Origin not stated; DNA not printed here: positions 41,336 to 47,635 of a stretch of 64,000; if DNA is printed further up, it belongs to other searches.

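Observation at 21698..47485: Type IV pilus-like operon in a high-GC monoderm: five consecutive pilin-like genes (114 to 5,686 aa) feeding into pilB-pilT-pilC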

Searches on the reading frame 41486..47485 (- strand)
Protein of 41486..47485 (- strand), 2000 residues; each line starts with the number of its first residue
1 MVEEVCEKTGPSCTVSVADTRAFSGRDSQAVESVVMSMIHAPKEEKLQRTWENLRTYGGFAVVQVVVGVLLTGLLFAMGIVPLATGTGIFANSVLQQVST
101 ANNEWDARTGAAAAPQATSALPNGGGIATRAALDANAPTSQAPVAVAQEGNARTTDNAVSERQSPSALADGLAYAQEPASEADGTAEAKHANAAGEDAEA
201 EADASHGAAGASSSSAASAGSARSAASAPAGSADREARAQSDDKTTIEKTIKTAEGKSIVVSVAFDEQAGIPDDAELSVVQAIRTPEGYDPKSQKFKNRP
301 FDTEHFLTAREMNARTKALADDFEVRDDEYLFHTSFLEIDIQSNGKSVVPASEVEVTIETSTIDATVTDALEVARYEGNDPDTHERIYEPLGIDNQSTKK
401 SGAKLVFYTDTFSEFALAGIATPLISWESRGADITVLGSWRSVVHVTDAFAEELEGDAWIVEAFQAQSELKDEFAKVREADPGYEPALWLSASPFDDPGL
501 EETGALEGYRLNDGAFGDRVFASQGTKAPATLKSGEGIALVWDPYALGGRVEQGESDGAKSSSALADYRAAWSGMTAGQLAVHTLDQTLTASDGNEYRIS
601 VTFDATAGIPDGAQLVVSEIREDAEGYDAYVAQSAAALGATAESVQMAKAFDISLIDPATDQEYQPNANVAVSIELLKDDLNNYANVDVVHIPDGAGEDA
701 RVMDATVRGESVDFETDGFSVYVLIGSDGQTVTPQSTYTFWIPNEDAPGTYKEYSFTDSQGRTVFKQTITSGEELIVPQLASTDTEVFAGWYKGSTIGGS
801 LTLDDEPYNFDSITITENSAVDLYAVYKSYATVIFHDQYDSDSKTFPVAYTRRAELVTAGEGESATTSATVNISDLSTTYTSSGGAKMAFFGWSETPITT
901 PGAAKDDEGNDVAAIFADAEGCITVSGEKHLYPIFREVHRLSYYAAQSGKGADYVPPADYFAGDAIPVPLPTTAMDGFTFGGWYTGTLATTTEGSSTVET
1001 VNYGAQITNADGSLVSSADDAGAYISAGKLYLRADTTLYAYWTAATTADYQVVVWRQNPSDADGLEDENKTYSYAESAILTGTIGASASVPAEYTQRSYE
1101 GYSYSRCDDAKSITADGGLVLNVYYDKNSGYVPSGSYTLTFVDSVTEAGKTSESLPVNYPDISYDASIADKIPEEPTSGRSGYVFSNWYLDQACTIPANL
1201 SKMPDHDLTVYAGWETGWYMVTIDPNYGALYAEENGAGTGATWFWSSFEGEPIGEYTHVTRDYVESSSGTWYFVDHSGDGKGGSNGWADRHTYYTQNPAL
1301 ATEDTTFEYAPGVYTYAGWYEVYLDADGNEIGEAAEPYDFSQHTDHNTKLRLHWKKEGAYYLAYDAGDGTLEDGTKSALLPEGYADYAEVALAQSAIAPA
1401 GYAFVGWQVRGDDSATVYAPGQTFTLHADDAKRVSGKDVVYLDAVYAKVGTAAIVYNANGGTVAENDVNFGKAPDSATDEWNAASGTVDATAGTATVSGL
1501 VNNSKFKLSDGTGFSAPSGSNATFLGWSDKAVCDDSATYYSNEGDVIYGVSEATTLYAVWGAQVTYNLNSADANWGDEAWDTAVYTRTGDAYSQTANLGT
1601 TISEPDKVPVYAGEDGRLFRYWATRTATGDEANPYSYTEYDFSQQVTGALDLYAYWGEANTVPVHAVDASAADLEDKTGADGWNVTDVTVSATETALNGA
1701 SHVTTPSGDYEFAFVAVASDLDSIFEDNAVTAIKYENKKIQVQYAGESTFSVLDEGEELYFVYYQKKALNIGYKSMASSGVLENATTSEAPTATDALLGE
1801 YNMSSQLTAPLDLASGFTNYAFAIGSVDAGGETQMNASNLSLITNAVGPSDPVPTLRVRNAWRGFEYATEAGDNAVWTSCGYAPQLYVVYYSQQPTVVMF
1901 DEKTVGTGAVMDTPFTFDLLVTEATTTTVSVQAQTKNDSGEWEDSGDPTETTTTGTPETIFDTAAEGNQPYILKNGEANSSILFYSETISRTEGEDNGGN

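Call 7: search_protein_families(library=pfam, proteins=[window:41486-47485:-], max_evalue=0.01)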
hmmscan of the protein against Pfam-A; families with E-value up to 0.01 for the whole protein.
window:41486-47485:- (2000 aa): 1 family
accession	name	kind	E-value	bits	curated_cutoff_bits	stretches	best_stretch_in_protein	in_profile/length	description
PF09479.16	Flg_new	-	2.8e-14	53.4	27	2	1137-1212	1-64/65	Listeria-Bacteroides repeat domain (List_Bact_rpt)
